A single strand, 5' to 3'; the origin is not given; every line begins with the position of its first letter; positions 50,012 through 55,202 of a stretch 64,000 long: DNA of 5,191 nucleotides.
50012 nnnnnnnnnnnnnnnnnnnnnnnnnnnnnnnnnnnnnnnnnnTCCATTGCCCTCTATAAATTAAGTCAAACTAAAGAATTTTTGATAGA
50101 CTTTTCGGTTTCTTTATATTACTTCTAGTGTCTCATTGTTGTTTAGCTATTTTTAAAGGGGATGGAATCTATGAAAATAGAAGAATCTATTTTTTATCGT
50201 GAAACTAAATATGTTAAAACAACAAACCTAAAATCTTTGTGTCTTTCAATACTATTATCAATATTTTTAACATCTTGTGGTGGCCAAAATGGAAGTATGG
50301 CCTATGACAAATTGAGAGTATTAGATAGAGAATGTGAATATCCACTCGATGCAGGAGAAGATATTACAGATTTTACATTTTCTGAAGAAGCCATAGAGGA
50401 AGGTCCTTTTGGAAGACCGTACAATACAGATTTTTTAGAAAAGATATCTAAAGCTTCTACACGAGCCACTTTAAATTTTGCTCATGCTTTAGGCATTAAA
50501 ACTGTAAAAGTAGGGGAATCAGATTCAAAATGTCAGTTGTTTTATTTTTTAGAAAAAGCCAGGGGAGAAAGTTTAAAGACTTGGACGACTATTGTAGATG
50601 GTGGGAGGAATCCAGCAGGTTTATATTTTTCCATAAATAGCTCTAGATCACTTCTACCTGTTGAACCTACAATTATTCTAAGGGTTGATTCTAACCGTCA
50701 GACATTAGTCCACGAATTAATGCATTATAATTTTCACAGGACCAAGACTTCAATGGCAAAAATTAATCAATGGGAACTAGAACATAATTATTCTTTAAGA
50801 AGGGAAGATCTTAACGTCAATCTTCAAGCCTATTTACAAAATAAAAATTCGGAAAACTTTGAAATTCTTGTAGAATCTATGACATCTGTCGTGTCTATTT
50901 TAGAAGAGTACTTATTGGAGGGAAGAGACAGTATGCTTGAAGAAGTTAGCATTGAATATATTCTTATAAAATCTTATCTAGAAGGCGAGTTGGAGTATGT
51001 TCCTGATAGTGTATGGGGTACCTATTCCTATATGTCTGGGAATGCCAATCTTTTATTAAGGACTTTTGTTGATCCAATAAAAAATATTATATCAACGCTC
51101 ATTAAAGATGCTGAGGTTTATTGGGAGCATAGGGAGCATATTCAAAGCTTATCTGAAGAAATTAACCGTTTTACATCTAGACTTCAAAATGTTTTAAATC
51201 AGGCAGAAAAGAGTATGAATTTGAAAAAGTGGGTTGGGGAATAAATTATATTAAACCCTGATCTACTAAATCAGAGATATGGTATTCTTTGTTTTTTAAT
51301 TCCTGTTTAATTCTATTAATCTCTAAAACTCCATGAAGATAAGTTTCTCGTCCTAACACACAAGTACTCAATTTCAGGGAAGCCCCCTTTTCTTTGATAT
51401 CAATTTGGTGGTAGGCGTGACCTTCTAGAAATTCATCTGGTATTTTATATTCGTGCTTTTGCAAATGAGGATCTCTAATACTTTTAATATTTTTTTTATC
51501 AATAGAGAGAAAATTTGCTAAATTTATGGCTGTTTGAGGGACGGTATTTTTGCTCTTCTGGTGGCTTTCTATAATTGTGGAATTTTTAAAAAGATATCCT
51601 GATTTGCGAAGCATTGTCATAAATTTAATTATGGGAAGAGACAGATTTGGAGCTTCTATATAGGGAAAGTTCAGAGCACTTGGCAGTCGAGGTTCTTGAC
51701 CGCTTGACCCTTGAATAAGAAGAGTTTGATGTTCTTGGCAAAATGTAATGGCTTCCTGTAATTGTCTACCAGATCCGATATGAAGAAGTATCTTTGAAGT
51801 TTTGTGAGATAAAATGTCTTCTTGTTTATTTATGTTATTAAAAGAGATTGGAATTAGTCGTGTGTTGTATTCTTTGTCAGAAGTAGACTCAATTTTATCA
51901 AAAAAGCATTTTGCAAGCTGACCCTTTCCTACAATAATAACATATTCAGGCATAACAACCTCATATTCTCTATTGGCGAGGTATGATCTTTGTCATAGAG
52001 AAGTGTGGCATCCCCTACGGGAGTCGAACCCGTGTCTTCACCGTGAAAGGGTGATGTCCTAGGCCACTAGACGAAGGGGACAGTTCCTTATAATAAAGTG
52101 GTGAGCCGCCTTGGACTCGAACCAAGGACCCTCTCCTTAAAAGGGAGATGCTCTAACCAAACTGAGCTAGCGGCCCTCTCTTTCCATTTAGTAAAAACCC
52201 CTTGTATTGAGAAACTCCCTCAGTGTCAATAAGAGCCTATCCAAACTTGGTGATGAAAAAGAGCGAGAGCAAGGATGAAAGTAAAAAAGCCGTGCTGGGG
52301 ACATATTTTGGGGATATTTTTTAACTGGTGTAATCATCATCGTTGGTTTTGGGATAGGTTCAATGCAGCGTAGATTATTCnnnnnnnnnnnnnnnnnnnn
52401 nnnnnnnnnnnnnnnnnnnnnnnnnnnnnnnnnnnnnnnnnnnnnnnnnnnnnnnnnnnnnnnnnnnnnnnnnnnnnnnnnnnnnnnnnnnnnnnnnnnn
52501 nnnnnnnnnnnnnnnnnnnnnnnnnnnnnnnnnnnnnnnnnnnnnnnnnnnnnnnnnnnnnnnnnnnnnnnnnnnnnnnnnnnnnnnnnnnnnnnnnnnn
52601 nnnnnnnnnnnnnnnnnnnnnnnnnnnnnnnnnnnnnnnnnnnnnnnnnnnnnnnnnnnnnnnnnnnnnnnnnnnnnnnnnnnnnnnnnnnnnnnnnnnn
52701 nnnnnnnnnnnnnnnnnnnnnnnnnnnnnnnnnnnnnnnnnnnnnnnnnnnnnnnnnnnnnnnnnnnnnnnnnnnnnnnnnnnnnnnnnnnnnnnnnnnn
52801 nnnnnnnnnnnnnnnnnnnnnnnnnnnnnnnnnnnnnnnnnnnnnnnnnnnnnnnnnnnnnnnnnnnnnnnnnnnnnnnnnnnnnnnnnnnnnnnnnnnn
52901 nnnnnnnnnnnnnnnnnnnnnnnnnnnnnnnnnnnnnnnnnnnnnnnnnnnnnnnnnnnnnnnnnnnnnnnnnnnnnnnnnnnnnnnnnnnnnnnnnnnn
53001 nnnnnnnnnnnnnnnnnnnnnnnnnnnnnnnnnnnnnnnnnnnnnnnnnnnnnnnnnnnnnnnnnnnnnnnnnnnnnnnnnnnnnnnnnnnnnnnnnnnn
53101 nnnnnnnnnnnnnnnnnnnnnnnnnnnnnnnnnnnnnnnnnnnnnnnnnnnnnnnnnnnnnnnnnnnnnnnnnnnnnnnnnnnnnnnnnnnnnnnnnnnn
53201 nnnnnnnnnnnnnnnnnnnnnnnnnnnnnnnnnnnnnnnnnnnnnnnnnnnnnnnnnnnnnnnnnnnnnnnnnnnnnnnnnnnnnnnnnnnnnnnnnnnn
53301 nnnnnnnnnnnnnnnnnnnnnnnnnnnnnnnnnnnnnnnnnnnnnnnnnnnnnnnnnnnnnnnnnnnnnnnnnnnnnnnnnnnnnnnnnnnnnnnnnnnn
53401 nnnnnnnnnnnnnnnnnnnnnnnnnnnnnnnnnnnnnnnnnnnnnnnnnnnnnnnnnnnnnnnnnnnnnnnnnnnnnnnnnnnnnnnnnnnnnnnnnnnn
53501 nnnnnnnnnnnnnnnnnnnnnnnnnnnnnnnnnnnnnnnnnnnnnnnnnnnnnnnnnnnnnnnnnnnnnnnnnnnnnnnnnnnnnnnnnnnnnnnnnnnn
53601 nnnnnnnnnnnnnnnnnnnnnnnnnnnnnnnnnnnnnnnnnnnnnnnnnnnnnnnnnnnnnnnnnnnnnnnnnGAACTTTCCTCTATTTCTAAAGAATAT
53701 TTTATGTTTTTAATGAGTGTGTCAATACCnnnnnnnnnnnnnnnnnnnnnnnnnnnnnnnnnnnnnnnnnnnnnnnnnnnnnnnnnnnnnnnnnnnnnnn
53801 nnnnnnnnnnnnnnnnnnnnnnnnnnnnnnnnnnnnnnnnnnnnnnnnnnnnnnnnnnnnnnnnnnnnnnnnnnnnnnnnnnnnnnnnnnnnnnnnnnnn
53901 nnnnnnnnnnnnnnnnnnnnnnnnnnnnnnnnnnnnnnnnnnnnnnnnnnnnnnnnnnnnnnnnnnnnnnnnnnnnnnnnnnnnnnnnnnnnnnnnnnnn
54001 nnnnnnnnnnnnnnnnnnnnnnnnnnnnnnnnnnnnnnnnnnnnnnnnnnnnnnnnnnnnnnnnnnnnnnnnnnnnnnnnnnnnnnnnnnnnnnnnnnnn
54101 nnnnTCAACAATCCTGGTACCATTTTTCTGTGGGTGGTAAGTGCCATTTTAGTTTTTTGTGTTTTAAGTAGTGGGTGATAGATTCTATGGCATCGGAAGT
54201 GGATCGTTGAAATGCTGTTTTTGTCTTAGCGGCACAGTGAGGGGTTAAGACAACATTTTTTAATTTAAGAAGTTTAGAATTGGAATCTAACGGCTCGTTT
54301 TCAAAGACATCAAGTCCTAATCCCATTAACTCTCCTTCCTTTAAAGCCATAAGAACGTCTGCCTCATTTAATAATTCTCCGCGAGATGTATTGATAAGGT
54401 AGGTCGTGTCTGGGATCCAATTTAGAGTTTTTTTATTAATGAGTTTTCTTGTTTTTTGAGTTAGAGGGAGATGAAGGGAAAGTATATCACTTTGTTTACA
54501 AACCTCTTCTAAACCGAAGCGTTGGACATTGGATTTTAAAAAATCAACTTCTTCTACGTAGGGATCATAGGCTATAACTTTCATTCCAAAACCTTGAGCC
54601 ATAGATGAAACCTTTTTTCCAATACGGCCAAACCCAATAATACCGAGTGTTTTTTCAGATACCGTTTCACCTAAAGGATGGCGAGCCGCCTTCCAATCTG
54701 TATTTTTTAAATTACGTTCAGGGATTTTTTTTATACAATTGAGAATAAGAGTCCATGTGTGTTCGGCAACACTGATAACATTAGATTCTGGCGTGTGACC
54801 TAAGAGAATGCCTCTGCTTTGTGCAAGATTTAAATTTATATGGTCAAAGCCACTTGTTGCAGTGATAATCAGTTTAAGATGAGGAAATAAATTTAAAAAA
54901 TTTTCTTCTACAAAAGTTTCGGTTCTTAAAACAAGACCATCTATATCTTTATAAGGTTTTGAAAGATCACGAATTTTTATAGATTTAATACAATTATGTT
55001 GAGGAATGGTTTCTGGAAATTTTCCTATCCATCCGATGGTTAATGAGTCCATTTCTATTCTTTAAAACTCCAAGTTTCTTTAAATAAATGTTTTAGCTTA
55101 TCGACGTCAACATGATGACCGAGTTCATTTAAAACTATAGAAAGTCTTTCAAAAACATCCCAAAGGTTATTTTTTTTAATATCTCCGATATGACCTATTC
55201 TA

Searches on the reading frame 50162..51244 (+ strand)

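Call 100: search_protein_families(library=pfam, proteins=[window:50162-51244:+], max_evalue=0.05)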
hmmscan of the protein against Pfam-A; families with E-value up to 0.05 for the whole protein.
window:50162-51244:+ (360 aa): 2 families
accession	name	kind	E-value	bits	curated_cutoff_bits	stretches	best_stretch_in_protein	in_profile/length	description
PF12137.13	RapA_C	-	0.014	14.9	26.8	1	215-263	40-88/360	RNA polymerase recycling family C-terminal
PF06114.19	Peptidase_M78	-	0.033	14.4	22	0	176-204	40-66/123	IrrE N-terminal-like domain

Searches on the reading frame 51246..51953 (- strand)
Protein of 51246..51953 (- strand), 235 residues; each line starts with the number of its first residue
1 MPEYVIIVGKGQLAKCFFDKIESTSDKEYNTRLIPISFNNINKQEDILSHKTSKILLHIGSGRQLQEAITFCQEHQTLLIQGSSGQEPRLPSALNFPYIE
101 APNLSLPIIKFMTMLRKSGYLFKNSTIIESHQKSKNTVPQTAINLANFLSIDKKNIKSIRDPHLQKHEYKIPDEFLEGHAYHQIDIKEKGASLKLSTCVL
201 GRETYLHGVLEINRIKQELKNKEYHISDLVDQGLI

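Call 100: search_protein_families(library=pfam, proteins=[window:51246-51953:-], max_evalue=0.05)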
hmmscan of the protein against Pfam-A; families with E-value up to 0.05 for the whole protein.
window:51246-51953:- (235 aa): 1 family
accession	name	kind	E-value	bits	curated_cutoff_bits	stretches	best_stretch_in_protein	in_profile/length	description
PF05173.19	DapB_C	-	0.00015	22.3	27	1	119-229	18-120/121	Dihydrodipicolinate reductase, C-terminus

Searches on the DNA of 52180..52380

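Call 70: search_rna_families(source=window, start=52180, end=52380, threshold=evalue, max_evalue=10)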
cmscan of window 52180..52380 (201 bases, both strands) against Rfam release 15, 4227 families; matches with E-value up to 10: 3.
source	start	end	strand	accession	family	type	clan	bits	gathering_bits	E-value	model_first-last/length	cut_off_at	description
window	52193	52251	-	RF02701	PsrR1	Gene; sRNA;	-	16.3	42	0.79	1-79/79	no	Photosynthesis regulatory RNA1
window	52287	52349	+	RF00097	snoR71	Gene; snRNA; snoRNA; CD-box;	-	14.3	40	2.3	1-107/107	no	Plant small nucleolar RNA R71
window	52246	52300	+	RF01139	sR2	Gene; snRNA; snoRNA; CD-box;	-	11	42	3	1-57/57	no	Small nucleolar RNA sR2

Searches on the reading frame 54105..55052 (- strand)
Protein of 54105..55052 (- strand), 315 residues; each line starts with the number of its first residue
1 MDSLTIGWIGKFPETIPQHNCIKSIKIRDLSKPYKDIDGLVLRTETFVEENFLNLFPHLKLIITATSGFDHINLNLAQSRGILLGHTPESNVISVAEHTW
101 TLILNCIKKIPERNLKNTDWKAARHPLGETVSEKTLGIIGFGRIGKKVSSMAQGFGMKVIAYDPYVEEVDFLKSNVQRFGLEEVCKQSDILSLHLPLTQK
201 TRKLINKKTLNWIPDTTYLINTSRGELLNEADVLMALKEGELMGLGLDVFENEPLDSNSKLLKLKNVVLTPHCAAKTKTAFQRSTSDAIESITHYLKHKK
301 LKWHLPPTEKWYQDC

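Call 28: search_protein_families(library=pfam, proteins=[window:54105-55052:-])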
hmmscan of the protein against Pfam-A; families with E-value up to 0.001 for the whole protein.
window:54105-55052:- (315 aa): 2 families
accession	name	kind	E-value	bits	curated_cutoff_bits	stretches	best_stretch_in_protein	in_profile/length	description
PF02826.25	2-Hacid_dh_C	-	9.6e-58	194.9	25.1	1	101-274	2-178/178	D-isomer specific 2-hydroxyacid dehydrogenase, NAD binding domain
PF00389.36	2-Hacid_dh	-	1.4e-21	77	24.6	1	23-302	26-130/134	D-isomer specific 2-hydroxyacid dehydrogenase, catalytic domain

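Call 100: search_protein_families(library=pfam, proteins=[L023:4741-5157:-], max_evalue=0.05)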
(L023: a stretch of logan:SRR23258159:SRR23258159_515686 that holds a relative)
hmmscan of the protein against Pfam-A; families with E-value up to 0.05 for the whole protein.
L023:4741-5157:- (138 aa): 0 families
